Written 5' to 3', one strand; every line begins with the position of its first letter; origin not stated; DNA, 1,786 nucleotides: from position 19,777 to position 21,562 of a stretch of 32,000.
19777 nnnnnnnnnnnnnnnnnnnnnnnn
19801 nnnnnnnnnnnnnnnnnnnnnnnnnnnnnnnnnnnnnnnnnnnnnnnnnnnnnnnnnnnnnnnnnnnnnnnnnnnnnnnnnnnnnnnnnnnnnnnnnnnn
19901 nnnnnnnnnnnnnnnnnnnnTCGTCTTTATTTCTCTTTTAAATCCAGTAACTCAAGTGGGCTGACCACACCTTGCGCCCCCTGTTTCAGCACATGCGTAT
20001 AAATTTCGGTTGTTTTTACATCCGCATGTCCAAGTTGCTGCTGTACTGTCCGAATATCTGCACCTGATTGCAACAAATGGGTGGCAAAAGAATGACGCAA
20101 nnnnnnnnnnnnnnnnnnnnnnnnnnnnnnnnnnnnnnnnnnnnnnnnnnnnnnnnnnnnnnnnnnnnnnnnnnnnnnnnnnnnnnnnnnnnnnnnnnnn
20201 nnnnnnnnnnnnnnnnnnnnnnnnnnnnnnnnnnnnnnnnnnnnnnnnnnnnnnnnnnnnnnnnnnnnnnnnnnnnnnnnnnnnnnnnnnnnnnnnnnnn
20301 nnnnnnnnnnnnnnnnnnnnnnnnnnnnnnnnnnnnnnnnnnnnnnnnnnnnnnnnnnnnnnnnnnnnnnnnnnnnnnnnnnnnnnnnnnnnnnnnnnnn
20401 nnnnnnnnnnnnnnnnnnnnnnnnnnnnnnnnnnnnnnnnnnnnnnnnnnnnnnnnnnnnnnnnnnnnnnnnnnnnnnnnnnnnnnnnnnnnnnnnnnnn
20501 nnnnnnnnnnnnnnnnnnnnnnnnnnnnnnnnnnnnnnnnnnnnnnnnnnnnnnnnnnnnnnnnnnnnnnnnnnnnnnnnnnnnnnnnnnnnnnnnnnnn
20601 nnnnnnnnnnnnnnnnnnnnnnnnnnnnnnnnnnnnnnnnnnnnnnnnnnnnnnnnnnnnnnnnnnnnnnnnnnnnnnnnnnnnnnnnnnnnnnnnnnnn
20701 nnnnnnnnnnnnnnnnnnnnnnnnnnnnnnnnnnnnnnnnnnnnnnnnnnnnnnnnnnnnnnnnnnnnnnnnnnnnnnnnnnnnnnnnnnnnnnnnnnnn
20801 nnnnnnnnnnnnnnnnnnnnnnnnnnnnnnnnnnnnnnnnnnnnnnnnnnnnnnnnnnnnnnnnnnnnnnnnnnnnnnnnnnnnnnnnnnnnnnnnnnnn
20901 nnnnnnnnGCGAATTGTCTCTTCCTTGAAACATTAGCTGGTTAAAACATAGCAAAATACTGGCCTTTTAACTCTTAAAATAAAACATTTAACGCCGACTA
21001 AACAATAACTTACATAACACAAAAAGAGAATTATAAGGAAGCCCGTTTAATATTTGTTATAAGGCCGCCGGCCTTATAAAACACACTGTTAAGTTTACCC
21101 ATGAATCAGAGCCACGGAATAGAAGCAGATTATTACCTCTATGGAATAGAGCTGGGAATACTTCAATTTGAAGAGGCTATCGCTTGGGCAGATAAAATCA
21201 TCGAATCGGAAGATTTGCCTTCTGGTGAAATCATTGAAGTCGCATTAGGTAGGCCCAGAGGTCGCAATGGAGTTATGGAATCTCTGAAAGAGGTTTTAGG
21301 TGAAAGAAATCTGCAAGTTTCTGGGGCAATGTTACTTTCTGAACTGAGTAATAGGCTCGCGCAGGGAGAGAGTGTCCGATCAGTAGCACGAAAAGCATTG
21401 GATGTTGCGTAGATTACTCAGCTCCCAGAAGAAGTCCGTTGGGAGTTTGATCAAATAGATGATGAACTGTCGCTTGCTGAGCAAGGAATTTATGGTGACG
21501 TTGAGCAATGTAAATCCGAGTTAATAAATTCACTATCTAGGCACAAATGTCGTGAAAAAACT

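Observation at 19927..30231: Sedentary-type chromosomal integron between ubiD and chrA whose cargo resembles an anti-phage or abortive-infection library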

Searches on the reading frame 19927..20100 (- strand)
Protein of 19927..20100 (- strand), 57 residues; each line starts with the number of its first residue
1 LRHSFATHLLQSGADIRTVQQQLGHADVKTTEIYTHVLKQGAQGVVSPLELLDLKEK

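Call 8: search_protein_families(library=pfam, max_evalue=0.1, proteins=[window:19927-20100:-])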
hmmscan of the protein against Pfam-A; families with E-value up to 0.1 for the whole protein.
window:19927-20100:- (57 aa): 1 family
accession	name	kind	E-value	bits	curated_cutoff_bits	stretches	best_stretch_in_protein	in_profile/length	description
PF00589.27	Phage_integrase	-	1.7e-14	54.4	27.1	1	1-40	132-171/172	Phage integrase family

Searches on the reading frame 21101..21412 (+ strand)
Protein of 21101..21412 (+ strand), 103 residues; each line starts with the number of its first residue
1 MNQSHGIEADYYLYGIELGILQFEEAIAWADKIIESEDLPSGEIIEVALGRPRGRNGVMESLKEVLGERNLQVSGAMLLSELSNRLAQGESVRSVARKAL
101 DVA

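Call 7: search_protein_families(library=pfam, max_evalue=0.1, proteins=[window:21101-21412:+])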
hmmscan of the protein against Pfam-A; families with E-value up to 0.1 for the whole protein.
window:21101-21412:+ (103 aa): 0 families

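Call 9: search_protein_families(library=padloc, max_evalue=0.1, proteins=[window:21101-21412:+])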
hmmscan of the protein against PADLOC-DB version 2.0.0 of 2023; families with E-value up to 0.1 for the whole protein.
window:21101-21412:+ (103 aa): 0 families

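Call 10: search_protein_families(library=ncbifam, max_evalue=0.1, proteins=[window:21101-21412:+])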
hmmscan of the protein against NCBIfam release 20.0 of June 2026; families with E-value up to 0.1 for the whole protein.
window:21101-21412:+ (103 aa): 0 families

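Call 82: search_protein_families(library=phrogs, max_evalue=0.01, proteins=[window:21101-21412:+])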
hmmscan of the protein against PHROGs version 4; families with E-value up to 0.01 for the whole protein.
window:21101-21412:+ (103 aa): 0 families
